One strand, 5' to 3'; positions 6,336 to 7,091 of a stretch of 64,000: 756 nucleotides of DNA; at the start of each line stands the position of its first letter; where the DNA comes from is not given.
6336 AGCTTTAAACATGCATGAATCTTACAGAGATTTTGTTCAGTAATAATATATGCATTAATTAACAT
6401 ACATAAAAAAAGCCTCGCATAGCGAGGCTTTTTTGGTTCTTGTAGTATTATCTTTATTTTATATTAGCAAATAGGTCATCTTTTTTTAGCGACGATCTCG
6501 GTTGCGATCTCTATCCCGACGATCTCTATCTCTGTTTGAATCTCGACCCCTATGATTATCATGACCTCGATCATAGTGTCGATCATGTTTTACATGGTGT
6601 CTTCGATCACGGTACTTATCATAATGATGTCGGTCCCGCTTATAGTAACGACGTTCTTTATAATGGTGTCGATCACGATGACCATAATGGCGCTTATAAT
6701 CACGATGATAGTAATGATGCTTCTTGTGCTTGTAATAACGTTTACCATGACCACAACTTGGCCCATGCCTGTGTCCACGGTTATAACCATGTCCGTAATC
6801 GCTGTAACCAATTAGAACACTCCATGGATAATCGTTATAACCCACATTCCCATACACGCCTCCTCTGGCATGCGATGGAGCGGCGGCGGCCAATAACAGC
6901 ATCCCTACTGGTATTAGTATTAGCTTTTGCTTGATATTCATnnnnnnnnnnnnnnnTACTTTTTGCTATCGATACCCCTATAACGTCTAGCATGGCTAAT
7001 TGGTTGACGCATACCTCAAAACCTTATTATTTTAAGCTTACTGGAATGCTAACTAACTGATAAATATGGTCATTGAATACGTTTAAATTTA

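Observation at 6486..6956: Secreted His/Tyr/Arg-rich low-complexity protein with an RD-repeat tail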

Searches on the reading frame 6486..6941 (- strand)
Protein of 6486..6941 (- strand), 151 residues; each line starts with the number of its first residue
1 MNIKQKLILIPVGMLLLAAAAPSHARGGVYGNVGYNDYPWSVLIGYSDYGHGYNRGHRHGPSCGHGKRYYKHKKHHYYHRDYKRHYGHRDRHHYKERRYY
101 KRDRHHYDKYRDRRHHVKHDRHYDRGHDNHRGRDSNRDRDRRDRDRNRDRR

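Call 7: search_protein_families(library=pfam, proteins=[window:6486-6941:-], max_evalue=0.01)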
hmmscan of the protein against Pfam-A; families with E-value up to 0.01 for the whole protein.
window:6486-6941:- (151 aa): 0 families

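Call 8: search_protein_families(library=ncbifam, proteins=[window:6486-6941:-], max_evalue=0.1)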
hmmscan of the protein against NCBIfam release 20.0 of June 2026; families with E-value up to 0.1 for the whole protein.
window:6486-6941:- (151 aa): 0 families

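Call 9: find_homologous_proteins(query=window:6486-6941:-, max_evalue=0.01)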
Query window:6486-6941:- (151 aa): 11 proteins with E <= 0.01 among 606 candidates.
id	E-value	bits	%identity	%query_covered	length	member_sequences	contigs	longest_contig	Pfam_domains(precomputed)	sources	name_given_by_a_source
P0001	4.0e-79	282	86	86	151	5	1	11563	-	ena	-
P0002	8.8e-63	229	82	86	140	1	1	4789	-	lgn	-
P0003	2.3e-59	218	80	85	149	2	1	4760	-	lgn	-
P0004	1.1e-54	203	73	86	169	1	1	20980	-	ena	-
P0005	3.8e-42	162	82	44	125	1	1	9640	-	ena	-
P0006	3.9e-36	142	62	77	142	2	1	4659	-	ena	-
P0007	1.5e-32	131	75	43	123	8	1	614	-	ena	-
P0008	3.5e-29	120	72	36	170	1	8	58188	-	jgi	-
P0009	1.7e-28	118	53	98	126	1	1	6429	-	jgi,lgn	-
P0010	3.0e-22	97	51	83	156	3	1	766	-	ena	-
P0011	1.2e-18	86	46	98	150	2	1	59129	-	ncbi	-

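Call 12: find_related_loci(query=window:6486-6941:-, collection=genome_contigs, flank=6000)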
Query window:6486-6941:- (151 aa) in genome_contigs; peptide patterns used: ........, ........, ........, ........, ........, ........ (x = any residue, [..] = any of these).
153 stretches matched a pattern; 4 encode a relative of the query (tblastn E <= 1e-3); 4 distinct loci.
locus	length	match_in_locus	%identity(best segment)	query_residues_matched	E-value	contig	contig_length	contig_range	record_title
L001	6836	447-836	88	1-130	2e-61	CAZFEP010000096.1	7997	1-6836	MAG TPA_asm: uncultured Thiotrichales bacterium isolate SRP268394_co2_143 genome assembly, contig: NODE_13234_length_799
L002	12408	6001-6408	82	1-131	9e-57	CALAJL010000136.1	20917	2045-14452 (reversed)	MAG: uncultured Gammaproteobacteria bacterium isolate L1_Bin_METABAT__212_1 genome assembly, contig: c_000000652978, who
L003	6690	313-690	73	1-128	4e-45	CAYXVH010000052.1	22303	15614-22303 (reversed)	MAG TPA_asm: uncultured Thiotrichales bacterium isolate binchicken_co231_196 genome assembly, contig: k141_6180246, whol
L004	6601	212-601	65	1-135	6e-45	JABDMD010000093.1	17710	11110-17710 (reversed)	MAG: Gammaproteobacteria bacterium isolate SS_bin_92 k127_105568, whole genome shotgun sequence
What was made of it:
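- It is a small Sec-exported Gly/Tyr-containing protein in MAGs labelled Thiotrichales (call 12).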

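Call 18: search_protein_representatives(protein=window:6486-6941:-)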
Query: 151 residues. Proteins with E-value up to 0.001 (for the whole library): 15; up to 1e-10: 7; up to 1e-30: 2. The best 15 are listed.
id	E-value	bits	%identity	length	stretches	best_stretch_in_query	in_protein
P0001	1.3e-79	282.3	87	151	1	1-151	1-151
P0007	4.9e-33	130.7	65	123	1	1-99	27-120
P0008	1.1e-29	119.8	65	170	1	1-144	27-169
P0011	3.8e-19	85.5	53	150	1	1-123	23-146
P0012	1.2e-15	74.1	49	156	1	4-150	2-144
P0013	4.3e-14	69.1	53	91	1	12-101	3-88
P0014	3.7e-12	62.8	43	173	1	1-146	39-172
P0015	1.2e-10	57.9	47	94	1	1-96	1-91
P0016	1.2e-09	54.6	61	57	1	6-57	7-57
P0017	2.3e-09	53.7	38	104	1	7-103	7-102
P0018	3.1e-09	53.3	43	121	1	12-131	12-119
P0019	1.1e-08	51.4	44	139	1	1-113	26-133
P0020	7.0e-07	45.6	46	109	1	2-115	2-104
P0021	2.6e-06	43.8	45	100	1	1-99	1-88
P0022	7.1e-06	42.3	41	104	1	9-99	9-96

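Call 24: find_encoding_contigs(protein=window:6486-6941:-, flank=6000, max_places=4)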
Protein window:6486-6941:- (151 aa): no gene with exactly this product is on record in the collection.
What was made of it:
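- Tried and rejected: Exact-sequence look-up of the window protein: not on record (call 24).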

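Call 25: find_encoding_contigs(protein=P0011, flank=6000, max_places=3)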
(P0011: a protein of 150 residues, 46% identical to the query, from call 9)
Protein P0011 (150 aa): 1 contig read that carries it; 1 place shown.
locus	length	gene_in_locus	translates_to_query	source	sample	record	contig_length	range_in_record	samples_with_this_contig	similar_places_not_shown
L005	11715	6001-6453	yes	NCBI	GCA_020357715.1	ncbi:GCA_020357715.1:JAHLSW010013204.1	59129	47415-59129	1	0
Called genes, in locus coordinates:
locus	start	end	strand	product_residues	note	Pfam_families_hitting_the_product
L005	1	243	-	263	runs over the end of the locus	PF23441:SDR (weak), PF00106:adh_short, PF08659:KR, PF13561:adh_short_C2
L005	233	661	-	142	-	PF07366:SnoaL (weak), PF12680:SnoaL_2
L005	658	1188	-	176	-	PF12915:DUF3833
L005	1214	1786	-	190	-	PF16036:Chalcone_3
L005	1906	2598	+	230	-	PF00072:Response_reg, PF00486:Trans_reg_C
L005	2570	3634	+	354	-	PF00512:HisKA (faint), PF02518:HATPase_c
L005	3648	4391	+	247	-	-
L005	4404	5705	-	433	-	-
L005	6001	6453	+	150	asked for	-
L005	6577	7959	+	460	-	PF01554:MatE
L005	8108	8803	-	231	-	PF01863:YgjP-like, PF10263:SprT-like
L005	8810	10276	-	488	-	PF02696:SelO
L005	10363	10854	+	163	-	-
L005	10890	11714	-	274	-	?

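Call 26: find_encoding_contigs(protein=P0008, flank=5000, max_places=3)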
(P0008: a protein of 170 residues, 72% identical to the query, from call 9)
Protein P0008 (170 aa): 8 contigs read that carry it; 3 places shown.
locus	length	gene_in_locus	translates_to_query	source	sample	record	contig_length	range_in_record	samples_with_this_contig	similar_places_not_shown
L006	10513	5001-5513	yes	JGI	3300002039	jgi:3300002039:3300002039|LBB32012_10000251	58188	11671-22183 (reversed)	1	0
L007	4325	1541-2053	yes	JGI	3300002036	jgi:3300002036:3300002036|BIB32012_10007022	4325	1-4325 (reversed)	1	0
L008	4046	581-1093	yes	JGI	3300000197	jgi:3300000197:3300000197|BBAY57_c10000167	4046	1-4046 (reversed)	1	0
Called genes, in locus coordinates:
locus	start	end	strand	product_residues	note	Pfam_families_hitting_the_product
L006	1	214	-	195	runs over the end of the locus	PF16036:Chalcone_3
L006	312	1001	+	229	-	PF00072:Response_reg, PF00486:Trans_reg_C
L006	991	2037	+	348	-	PF00512:HisKA (weak), PF02518:HATPase_c, PF13589:HATPase_c_3 (weak)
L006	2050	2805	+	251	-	-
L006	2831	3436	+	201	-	PF10504:DUF2452 (weak)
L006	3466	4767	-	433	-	-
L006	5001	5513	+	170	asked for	-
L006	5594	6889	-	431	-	PF07394:DUF1501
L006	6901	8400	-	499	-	-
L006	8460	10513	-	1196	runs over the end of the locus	-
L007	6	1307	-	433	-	-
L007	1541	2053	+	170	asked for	-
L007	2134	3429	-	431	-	PF07394:DUF1501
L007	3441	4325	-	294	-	?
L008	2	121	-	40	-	?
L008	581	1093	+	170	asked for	-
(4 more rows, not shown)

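Call 27: find_encoding_contigs(protein=P0012, flank=5000, max_places=3)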
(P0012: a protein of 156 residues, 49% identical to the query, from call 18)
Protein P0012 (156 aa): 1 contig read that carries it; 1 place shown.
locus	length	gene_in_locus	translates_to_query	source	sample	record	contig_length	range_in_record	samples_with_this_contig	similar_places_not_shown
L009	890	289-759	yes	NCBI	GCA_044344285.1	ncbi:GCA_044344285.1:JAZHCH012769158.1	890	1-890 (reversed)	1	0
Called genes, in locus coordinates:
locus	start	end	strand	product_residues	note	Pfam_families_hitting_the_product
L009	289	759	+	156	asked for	-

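Call 28: find_encoding_contigs(protein=P0009, flank=5000, max_places=3)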
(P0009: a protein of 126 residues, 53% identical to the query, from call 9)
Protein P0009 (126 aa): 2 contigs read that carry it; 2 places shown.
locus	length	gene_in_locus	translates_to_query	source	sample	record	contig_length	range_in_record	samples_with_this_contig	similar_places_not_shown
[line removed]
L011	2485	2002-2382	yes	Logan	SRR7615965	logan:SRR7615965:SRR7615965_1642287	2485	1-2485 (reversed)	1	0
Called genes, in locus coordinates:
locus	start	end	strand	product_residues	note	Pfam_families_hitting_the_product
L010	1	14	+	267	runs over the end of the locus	PF00916:Sulfate_transp, PF01740:STAS (weak)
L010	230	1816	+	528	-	PF00005:ABC_tran, PF02463:SMC_N (faint), PF13476:AAA_23 (faint), PF13555:AAA_29 (faint), PF13304:AAA_21 (faint), PF13401:AAA_22 (faint), PF12848:ABC_tran_Xtn, PF00005:ABC_tran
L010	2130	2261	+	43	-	-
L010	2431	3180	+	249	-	-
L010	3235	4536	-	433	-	-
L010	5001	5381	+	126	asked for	-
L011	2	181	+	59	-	?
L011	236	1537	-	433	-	-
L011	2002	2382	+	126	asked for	-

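Call 34: list_cluster_members(proteins=[P0015, P0020, P0031, P0032, P0011, P0033, P0040])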
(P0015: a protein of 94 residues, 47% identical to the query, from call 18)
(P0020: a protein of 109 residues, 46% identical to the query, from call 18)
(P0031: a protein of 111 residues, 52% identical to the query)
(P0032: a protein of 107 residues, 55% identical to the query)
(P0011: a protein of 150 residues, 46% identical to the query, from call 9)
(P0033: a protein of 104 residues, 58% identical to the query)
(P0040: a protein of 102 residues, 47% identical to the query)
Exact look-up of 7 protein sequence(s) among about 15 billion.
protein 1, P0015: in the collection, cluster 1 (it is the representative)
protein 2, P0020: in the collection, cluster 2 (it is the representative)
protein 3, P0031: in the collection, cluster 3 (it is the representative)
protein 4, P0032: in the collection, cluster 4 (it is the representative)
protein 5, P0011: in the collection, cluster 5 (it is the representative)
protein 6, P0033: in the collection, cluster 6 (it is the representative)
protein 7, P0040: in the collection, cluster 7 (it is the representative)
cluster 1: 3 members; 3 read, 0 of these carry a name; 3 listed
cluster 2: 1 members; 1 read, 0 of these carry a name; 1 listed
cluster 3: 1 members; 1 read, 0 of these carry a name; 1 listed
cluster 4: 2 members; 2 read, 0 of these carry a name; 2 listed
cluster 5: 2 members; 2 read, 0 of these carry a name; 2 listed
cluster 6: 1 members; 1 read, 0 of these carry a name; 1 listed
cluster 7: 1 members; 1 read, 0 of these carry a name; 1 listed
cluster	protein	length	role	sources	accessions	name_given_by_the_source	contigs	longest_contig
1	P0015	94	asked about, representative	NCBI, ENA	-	-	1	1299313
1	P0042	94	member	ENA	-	-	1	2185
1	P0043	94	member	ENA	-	-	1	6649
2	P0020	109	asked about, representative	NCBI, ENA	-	-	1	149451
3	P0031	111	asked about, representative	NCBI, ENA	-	-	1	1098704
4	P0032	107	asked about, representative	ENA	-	-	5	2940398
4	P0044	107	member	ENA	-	-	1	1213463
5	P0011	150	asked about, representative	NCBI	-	-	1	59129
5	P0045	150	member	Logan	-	-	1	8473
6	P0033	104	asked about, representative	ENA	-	-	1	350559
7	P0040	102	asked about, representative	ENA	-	-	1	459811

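Call 38: find_encoding_contigs(protein=P0015, flank=5000, max_places=2)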
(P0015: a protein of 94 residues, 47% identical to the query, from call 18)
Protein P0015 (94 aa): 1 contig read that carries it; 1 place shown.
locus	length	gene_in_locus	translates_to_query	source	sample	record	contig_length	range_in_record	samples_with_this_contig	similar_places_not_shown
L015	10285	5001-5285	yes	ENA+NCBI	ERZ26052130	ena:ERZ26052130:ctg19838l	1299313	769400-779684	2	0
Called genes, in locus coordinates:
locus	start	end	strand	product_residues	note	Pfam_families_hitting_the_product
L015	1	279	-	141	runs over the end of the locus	PF10184:DUF2358 (weak), PF12680:SnoaL_2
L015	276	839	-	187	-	PF12915:DUF3833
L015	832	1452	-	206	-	PF16036:Chalcone_3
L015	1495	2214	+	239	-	PF00072:Response_reg, PF00486:Trans_reg_C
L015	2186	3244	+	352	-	PF00672:HAMP (faint), PF00512:HisKA (faint), PF02518:HATPase_c, PF13589:HATPase_c_3 (faint)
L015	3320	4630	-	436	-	-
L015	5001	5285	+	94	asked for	-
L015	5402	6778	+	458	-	PF01554:MatE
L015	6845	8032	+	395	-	PF00462:Glutaredoxin, PF05768:Glrx-like (faint), PF13417:GST_N_3 (faint), PF04908:SH3BGR (weak), PF01946:Thi4 (faint), PF07992:Pyr_redox_2, PF13738:Pyr_redox_3, PF00070:Pyr_redox, +4 more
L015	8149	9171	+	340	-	PF00892:EamA, PF06027:SLC35F (weak), PF00892:EamA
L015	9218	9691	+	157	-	PF07291:MauE (weak), PF07681:DoxX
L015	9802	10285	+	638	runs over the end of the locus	PF07715:Plug, PF00593:TonB_dep_Rec_b-barrel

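Call 40: predict_structure(alignment_id=A1)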
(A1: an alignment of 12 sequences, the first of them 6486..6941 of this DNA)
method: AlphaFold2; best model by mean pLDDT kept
length: 151 residues; sequences in the alignment: 12
mean_pLDDT: 44.3   pTM: 0.12
mean pLDDT of the five models: 44.3, 42.6, 41.8, 41.7, 39.8
residues with pLDDT >= 90: 0; 70-90: 0; 50-70: 25; < 50: 126
segments of 3 or more residues with pLDDT < 50: 25-53, 57-61, 63-151
pLDDT, mean of each block of 10 residues (from residue 1): 56 56 46 45 41 47 44 42 40 41 44 40 39 39 45 36
secondary structure, 60 per line:
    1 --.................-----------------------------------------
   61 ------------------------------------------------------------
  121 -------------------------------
elements in order: H3-19

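Call 70: predict_structure(alignment_id=A4)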
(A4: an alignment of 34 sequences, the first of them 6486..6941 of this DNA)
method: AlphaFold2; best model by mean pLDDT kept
length: 151 residues; sequences in the alignment: 34
mean_pLDDT: 47.4   pTM: 0.15
mean pLDDT of the five models: 47.4, 47.4, 47.1, 47.0, 43.5
residues with pLDDT >= 90: 0; 70-90: 6; 50-70: 33; < 50: 112
segments of 3 or more residues with pLDDT < 50: 26-47, 49-51, 55-60, 62-139
pLDDT, mean of each block of 10 residues (from residue 1): 63 68 49 44 46 46 42 44 40 41 45 41 43 46 53 42
secondary structure, 60 per line:
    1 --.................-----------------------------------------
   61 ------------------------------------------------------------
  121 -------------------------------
elements in order: H3-19
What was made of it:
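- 6867..6941 (-): Sec-type signal peptide, residues 1-25: n-region MNIKQK, h-region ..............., c-region PSHA, cleavage predicted after SHA. AlphaFold models a helix at residues 3-19 (calls 40, 70).
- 6783..6866 (-): Conserved N-terminal motif of the mature protein, residues 26-53: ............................. This is the family signature. It is not modelled as folded in the monomer (calls 40, 70).
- On CpxP/Spy/ZraP (LTXXQ) family: No helices predicted outside the signal peptide (calls 40, 70).
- Closest known: CpxP / Spy / ZraP stress-induced periplasmic proteins. Different: No Pfam match here (call 7), and this protein is predicted disordered (calls 40, 70).
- AlphaFold pLDDT is below 50 over essentially the whole mature part, with 12 and with 34 sequences (calls 40, 70).
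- Tried and rejected: AlphaFold with 12 and then 34 sequences: no fold for the conserved motif (calls 40, 70).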

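Call 83: find_encoding_contigs(protein=P0020, flank=4000, max_places=2)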
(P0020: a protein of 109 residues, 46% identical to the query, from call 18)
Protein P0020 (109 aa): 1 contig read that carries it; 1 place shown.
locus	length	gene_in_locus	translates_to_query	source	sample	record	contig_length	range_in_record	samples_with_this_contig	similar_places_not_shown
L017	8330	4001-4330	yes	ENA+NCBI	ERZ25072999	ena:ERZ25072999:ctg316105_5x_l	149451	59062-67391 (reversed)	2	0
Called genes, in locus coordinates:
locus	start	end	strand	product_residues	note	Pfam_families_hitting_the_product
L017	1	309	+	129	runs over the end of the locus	PF00034:Cytochrom_C (weak), PF13442:Cytochrome_CBB3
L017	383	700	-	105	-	PF08770:SoxZ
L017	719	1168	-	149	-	PF13501:SoxY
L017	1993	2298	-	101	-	-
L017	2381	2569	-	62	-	-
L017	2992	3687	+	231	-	PF00857:Isochorismatase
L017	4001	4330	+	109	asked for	-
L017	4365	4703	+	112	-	-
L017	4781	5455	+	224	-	PF13441:Gly-zipper_YMGG, PF13488:Gly-zipper_Omp, PF00691:OmpA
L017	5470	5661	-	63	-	-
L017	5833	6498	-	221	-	PF00702:Hydrolase, PF13419:HAD_2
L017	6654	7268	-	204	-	-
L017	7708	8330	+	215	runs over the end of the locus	-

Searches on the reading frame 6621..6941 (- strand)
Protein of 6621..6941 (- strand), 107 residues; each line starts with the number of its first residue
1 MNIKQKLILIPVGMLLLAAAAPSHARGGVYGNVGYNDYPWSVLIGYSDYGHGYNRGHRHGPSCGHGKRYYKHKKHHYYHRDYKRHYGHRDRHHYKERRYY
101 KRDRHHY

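Call 69: search_dna_similar(query=window:6621-6941:-, collection=plasmids, mode=protein, max_evalue=0.01)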
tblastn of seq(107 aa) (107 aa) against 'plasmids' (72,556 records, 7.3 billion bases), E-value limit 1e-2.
No match.
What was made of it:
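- Tried and rejected: tblastn against plasmids: nothing (call 69).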
